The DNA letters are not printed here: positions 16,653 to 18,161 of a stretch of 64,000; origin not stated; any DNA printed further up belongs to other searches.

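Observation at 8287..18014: Tandem ~4.8-kb duplication of a 'vgrG + unknown 400-aa gene' cassette inside the T6SS cluster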

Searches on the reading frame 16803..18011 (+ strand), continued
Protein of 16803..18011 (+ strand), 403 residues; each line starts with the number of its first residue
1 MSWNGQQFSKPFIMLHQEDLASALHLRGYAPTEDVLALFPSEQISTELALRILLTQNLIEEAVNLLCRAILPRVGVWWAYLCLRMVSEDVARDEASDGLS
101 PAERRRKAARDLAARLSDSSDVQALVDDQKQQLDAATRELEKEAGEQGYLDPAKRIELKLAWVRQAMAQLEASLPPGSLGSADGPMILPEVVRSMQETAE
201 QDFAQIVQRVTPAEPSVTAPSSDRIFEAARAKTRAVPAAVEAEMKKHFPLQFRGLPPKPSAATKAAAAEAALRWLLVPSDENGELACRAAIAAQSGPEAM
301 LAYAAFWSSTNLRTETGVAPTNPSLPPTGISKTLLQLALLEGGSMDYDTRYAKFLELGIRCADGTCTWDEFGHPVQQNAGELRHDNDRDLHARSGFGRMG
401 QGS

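Call 62: find_homologous_proteins(query=A3, max_evalue=0.00001)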
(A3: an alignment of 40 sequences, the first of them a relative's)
Query A3 (40 sequences) (192 aa, profile of the alignment): 155 proteins with E <= 0.00001 among 8000 candidates; the best 120 are listed.
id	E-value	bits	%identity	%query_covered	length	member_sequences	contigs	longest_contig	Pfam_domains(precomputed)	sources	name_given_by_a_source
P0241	3.7e-73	263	43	97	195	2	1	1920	PF22011.3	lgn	-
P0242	3.8e-73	263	43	97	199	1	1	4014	PF22011.3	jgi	jgi:hypothetical protein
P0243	1.0e-72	262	39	97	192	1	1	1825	PF22011.3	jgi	jgi:hypothetical protein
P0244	1.8e-71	258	43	97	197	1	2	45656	PF22011.3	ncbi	-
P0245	3.1e-71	257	39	97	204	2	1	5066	PF22011.3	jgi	jgi:hypothetical protein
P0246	9.7e-71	255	40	95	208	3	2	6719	PF22011.3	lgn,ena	-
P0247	8.7e-70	252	41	96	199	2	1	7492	PF22011.3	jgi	jgi:hypothetical protein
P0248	1.6e-68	248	43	97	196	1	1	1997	PF22011.3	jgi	jgi:hypothetical protein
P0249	1.4e-66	242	38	96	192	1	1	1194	PF22011.3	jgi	jgi:hypothetical protein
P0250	3.5e-66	240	39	93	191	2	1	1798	PF22011.3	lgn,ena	-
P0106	2.0e-65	238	46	98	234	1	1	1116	PF22011.3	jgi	jgi:hypothetical protein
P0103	3.5e-65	237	100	100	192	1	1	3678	PF22011.3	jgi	jgi:hypothetical protein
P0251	9.3e-65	236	44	97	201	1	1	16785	PF22011.3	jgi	jgi:hypothetical protein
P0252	1.9e-64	235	36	95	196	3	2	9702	PF22011.3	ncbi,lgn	-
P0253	2.2e-64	235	36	95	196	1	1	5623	PF22011.3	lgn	-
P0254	2.6e-64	234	42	95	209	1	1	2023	PF22011.3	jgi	jgi:hypothetical protein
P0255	5.0e-64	233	43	99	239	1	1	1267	PF22011.3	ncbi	-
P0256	3.6e-63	231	40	64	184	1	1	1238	PF22011.3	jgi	jgi:hypothetical protein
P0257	1.0e-62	229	39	95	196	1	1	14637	PF22011.3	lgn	-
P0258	2.0e-61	225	44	98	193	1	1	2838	PF22011.3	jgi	jgi:hypothetical protein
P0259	9.1e-61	223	36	97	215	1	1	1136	PF22011.3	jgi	-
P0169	1.4e-60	222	38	96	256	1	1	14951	PF22011.3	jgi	jgi:hypothetical protein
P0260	2.0e-60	222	45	96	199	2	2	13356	PF22011.3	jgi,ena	-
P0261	8.4e-60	220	39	95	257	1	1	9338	PF22011.3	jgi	jgi:hypothetical protein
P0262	1.7e-59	219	39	96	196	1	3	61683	PF22011.3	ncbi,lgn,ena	-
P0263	2.4e-59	218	43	97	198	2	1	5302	PF22011.3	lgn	-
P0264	9.6e-59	216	38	94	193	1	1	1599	PF22011.3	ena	-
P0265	1.4e-58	216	34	95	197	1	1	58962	PF22011.3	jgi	jgi:hypothetical protein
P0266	2.1e-58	215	43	98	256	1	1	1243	PF22011.3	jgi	jgi:hypothetical protein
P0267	3.9e-58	214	38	95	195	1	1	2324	PF22011.3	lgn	-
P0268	6.1e-58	214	37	94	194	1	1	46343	PF22011.3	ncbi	-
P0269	1.6e-57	212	43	76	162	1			PF22011.3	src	-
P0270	4.3e-57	211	37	96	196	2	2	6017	PF22011.3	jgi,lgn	jgi:hypothetical protein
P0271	4.4e-57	211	39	95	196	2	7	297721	PF22011.3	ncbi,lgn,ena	-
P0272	1.2e-56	209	37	95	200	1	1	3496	PF22011.3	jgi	jgi:hypothetical protein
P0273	1.3e-56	209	37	79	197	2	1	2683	PF22011.3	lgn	-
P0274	1.3e-56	209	46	96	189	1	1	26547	PF22011.3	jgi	jgi:hypothetical protein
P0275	2.0e-56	209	35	95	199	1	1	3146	PF22011.3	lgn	-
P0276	2.1e-56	209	37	78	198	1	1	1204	PF22011.3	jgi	jgi:hypothetical protein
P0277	2.5e-56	208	36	86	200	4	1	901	PF22011.3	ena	-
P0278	5.3e-56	207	38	97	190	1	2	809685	PF22011.3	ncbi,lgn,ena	-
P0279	7.1e-56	207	43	95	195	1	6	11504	PF22011.3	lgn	-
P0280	8.3e-56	207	40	95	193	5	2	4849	PF22011.3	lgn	-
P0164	8.3e-56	207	28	90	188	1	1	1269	PF22011.3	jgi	jgi:hypothetical protein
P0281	1.2e-55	206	38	90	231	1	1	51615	PF22011.3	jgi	jgi:hypothetical protein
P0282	1.4e-55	206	49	96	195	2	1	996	PF22011.3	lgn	-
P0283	1.8e-55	205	42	98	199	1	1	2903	PF22011.3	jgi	jgi:hypothetical protein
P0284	2.6e-55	205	47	84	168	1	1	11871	PF22011.3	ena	-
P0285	3.2e-55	205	37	94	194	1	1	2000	PF22011.3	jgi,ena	-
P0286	3.4e-55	205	35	95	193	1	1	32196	PF22011.3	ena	-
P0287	4.9e-55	204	37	93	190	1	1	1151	PF22011.3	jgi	jgi:hypothetical protein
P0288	5.0e-55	204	38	81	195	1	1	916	PF22011.3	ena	-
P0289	6.0e-55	204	47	96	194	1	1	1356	PF22011.3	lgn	-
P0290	9.4e-55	203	42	96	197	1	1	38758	PF22011.3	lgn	-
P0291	9.5e-55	203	34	95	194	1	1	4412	PF22011.3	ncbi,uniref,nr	ncbi:hypothetical protein [Parendozoicomonas sp. Alg238-R29]|uniref:DUF6931 family protein n=1 Tax=P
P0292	2.0e-54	202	33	96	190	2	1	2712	PF22011.3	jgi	jgi:hypothetical protein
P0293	2.0e-54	202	35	95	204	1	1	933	PF22011.3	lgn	-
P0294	2.2e-54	202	33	94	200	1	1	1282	PF22011.3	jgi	jgi:hypothetical protein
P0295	2.2e-54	202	39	95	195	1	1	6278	PF22011.3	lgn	-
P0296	2.6e-54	202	35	92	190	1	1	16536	PF22011.3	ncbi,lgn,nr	ncbi:MAG TPA: hypothetical protein VKE74_20605 [Gemmataceae bacterium]|nr:hypothetical protein [Gemm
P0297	3.0e-54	202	37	94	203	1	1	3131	PF22011.3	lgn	-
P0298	3.1e-54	201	42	94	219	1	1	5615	PF22011.3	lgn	-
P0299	3.3e-54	201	35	95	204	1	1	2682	PF22011.3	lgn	-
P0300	3.6e-54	201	36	95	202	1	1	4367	PF22011.3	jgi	jgi:hypothetical protein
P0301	3.6e-54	201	38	92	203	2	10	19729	PF22011.3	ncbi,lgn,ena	-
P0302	4.8e-54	201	36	95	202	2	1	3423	PF22011.3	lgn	-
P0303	7.8e-54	200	43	96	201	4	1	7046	PF22011.3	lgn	-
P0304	8.5e-54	200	37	95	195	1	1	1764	PF22011.3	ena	-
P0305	9.0e-54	200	38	97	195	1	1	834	PF22011.3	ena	-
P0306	1.3e-53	199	37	89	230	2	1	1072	PF22011.3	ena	-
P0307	1.7e-53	199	31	90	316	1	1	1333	PF22011.3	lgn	-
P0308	2.4e-53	199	33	96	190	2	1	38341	PF22011.3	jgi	jgi:hypothetical protein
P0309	2.7e-53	198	44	97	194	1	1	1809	PF22011.3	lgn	-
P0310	2.8e-53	198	44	93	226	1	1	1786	PF22011.3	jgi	jgi:hypothetical protein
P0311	5.1e-53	197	36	95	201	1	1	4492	PF22011.3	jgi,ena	-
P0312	5.8e-53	197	31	90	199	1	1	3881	PF22011.3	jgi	jgi:hypothetical protein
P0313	7.5e-53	197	34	96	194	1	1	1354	PF22011.3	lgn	-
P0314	1.2e-52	196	31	90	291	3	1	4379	PF22011.3,PF00498.32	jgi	jgi:hypothetical protein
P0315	1.3e-52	196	34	90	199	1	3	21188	PF22011.3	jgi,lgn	jgi:hypothetical protein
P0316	1.4e-52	196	33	88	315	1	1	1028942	PF22011.3,PF00498.32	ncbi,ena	-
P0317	1.5e-52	196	42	97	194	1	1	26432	PF22011.3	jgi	jgi:hypothetical protein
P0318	2.3e-52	195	33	90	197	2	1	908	PF22011.3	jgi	jgi:hypothetical protein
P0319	2.6e-52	195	30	90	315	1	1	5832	PF22011.3,PF00498.32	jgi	jgi:hypothetical protein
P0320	4.6e-52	194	36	86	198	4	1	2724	PF22011.3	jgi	jgi:hypothetical protein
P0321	4.7e-52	194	33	88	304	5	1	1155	PF22011.3,PF00498.32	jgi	-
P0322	5.7e-52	194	42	93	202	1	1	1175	PF22011.3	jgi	jgi:hypothetical protein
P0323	6.3e-52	194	37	96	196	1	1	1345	PF22011.3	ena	-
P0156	6.4e-52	194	40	92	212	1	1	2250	PF22011.3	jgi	jgi:hypothetical protein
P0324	1.1e-51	193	31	90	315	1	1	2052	PF22011.3,PF00498.32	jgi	jgi:hypothetical protein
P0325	1.1e-51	193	30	90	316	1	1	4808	PF22011.3,PF00498.32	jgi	jgi:hypothetical protein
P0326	1.2e-51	193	40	88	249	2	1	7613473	PF22011.3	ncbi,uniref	ncbi:DUF6931 family protein [Planctomycetes bacterium Pan216]|uniref:DUF6931 family protein n=1 Tax=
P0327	1.3e-51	193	39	89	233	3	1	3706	PF22011.3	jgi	jgi:hypothetical protein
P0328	1.3e-51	193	33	90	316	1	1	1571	PF22011.3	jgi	jgi:GNAT superfamily N-acetyltransferase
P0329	1.4e-51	193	38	91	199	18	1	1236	PF22011.3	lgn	-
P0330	1.5e-51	193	32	90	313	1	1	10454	PF22011.3,PF00498.32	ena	-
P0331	1.6e-51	193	32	88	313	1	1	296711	PF22011.3,PF00498.32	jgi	jgi:hypothetical protein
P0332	1.7e-51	193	31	91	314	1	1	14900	PF22011.3,PF00498.32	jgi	jgi:hypothetical protein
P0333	2.4e-51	192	31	89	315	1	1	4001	PF22011.3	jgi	jgi:hypothetical protein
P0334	4.0e-51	191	36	97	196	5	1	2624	PF22011.3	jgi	jgi:hypothetical protein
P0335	4.1e-51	191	28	95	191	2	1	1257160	PF22011.3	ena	-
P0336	5.8e-51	191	46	96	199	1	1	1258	PF22011.3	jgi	jgi:hypothetical protein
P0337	6.8e-51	191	30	91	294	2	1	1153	PF22011.3,PF00498.32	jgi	jgi:hypothetical protein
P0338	8.0e-51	190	33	90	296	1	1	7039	PF22011.3,PF00498.32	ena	-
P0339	1.6e-50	189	31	90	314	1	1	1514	PF22011.3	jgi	jgi:hypothetical protein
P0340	1.6e-50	189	31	90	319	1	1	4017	PF22011.3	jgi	jgi:hypothetical protein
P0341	2.7e-50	189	30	90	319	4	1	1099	PF22011.3,PF00498.32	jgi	jgi:hypothetical protein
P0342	2.9e-50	188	31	88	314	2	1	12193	PF22011.3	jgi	jgi:hypothetical protein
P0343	3.0e-50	188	33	85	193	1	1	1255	PF22011.3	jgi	jgi:hypothetical protein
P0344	3.8e-50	188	44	95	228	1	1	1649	PF22011.3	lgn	-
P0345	4.1e-50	188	36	88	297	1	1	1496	PF22011.3,PF00498.32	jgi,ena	-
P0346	5.0e-50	188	32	90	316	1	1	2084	PF22011.3,PF00498.32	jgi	jgi:hypothetical protein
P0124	5.5e-50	188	31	79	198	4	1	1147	PF22011.3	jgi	jgi:hypothetical protein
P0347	5.6e-50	188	37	86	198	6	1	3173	PF22011.3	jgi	jgi:hypothetical protein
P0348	8.4e-50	187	43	71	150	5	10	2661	PF22011.3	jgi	jgi:hypothetical protein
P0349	8.4e-50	187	35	97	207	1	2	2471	PF22011.3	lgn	-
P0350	1.1e-49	187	37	94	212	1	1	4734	PF22011.3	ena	-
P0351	2.9e-49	185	34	97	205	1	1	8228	PF22011.3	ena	-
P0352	3.5e-49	185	31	92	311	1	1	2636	PF22011.3,PF00498.32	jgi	jgi:hypothetical protein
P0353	5.0e-49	184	33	90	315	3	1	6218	PF22011.3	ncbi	-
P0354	5.8e-49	184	36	65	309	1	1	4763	PF22011.3,PF00498.32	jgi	jgi:predicted component of type VI protein secretion system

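Call 63: find_encoding_contigs(protein=P0316, flank=10000, max_places=1)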
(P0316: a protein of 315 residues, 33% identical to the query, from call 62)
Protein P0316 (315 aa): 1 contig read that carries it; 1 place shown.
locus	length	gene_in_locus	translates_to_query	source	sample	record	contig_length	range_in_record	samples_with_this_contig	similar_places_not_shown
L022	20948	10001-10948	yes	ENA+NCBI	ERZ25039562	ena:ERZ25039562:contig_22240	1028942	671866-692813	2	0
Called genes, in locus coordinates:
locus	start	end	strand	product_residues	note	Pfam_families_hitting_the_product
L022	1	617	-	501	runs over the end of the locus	-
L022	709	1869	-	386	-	-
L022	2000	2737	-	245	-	PF05638:T6SS_HCP (faint)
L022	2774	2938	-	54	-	-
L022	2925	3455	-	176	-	PF05638:T6SS_HCP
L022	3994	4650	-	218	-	-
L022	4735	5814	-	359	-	PF07719:TPR_2 (faint), PF13414:TPR_11 (faint), PF02353:CMAS (weak), PF13489:Methyltransf_23, PF08241:Methyltransf_11, PF08242:Methyltransf_12, PF13649:Methyltransf_25, PF13847:Methyltransf_31, +4 more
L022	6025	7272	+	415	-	PF13546:DDE_5, PF04693:DDE_Tnp_2 (faint), PF01609:DDE_Tnp_1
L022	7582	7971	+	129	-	-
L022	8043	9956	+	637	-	PF05954:Phage_GPD, PF20093:DUF6484 (faint), PF04717:Phage_base_V, PF22178:Gp5_trimer_C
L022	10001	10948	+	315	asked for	PF00498:FHA, PF22011:DUF6931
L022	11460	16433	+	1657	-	-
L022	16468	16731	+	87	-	PF13620:CarboxypepD_reg (weak)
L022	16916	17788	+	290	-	-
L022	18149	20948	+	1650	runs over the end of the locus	PF00092:VWA (faint), PF13519:VWA_2 (faint)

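Call 64: find_encoding_contigs(protein=P0326, flank=10000, max_places=1)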
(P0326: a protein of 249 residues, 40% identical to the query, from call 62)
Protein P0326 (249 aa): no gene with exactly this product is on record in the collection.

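Call 65: find_encoding_contigs(protein=P0278, flank=10000, max_places=1)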
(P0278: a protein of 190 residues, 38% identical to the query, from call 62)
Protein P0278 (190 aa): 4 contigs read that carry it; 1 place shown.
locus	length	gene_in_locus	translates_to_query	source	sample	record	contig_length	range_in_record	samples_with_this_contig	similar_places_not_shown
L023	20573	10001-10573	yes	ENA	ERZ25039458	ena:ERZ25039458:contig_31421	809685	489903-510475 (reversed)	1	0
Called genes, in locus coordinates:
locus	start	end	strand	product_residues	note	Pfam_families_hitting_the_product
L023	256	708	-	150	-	PF01451:LMWPc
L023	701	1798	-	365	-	PF01758:SBF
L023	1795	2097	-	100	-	PF07690:MFS_1 (weak)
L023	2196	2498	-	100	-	-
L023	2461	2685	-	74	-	-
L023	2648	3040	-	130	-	-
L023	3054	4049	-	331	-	PF00044:Gp_dh_N, PF02800:Gp_dh_C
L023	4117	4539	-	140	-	PF01209:Ubie_methyltran (weak), PF08241:Methyltransf_11 (weak), PF13847:Methyltransf_31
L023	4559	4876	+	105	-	-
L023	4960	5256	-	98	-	PF01451:LMWPc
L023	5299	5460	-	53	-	-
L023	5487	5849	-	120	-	PF24038:DUF7347 (faint), PF12840:HTH_20, PF01022:HTH_5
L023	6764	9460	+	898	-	PF05954:Phage_GPD, PF04717:Phage_base_V, PF22178:Gp5_trimer_C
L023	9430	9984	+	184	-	-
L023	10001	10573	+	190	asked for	PF22011:DUF6931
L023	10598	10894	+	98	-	PF05488:PAAR_motif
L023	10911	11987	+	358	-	PF03412:Peptidase_C39, PF13529:Peptidase_C39_2 (weak)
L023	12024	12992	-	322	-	PF01012:ETF, PF00766:ETF_alpha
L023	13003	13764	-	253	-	PF01012:ETF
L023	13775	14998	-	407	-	PF00109:ketoacyl-synt, PF02801:Ketoacyl-synt_C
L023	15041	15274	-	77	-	PF00550:PP-binding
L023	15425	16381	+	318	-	-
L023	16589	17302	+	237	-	PF01138:RNase_PH, PF03725:RNase_PH_C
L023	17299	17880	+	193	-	PF01725:Ham1p_like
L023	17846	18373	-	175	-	PF00293:NUDIX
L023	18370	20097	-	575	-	PF14716:HHH_8, PF14520:HHH_5 (weak), PF14792:DNA_pol_B_palm (weak), PF14791:DNA_pol_B_thumb, PF02811:PHP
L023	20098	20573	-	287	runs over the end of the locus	PF01545:Cation_efflux, PF16916:ZT_dimer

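Call 66: find_encoding_contigs(protein=P0335, flank=10000, max_places=1)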
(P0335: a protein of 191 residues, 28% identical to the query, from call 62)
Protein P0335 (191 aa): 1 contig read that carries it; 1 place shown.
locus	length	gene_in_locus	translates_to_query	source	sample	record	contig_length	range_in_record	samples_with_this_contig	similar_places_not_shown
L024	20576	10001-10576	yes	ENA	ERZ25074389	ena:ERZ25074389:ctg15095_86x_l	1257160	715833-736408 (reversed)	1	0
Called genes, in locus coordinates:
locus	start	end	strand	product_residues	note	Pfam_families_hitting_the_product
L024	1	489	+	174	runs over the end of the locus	PF05591:T6SS_VipA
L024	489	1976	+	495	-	PF05943:VipB, PF18945:VipB_2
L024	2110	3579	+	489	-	PF05943:VipB, PF18945:VipB_2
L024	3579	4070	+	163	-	PF04965:GPW_gp25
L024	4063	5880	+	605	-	PF05947:T6SS_TssF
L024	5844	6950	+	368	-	PF06996:T6SS_TssG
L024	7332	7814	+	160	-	PF05638:T6SS_HCP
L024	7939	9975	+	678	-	PF05954:Phage_GPD, PF04717:Phage_base_V, PF22178:Gp5_trimer_C, PF06715:Gp5_C (weak)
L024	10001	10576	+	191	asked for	PF22011:DUF6931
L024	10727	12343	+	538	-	PF16697:Yop-YscD_cpl, PF00498:FHA, PF20232:T6SS_FHA_C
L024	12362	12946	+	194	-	PF12790:T6SS-SciN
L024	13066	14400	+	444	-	PF05936:T6SS_VasE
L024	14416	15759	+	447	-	PF09850:DotU, PF00691:OmpA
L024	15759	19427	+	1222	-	PF14331:IcmF-related_N, PF06761:IcmF-related, PF21070:IcmF_helical (faint), PF06744:IcmF_C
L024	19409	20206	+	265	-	PF09867:TagF_N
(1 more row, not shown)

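Call 78: search_solved_structures(query=A3, max_evalue=10)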
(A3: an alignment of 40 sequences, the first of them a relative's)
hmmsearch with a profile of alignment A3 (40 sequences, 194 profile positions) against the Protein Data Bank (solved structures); distinct sequences matched with E-value up to 10: 6.
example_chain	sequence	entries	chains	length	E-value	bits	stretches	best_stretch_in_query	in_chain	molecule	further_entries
7mwr_A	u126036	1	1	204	0.076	15.8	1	65-131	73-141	LHD101A54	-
7dqx_E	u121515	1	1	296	0.28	13.9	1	88-157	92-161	6-hydroxypseudooxynicotine dehydrogenase complex subunit alpha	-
7dqx_B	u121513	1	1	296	0.28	13.9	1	88-157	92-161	6-hydroxypseudooxynicotine dehydrogenase complex subunit alpha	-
2kup_A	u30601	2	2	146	2.2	11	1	59-77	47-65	Fibroblast growth factor receptor substrate 3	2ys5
2kuq_A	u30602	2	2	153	2.5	10.8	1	59-77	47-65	Fibroblast growth factor receptor substrate 3,LINKER,ALK tyrosine kinase receptor | Fibroblast growth factor receptor substrate 3 and ALK tyrosine kinase recept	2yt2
5cwk_A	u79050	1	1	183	5.8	9.6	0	67-126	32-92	Designed helical repeat protein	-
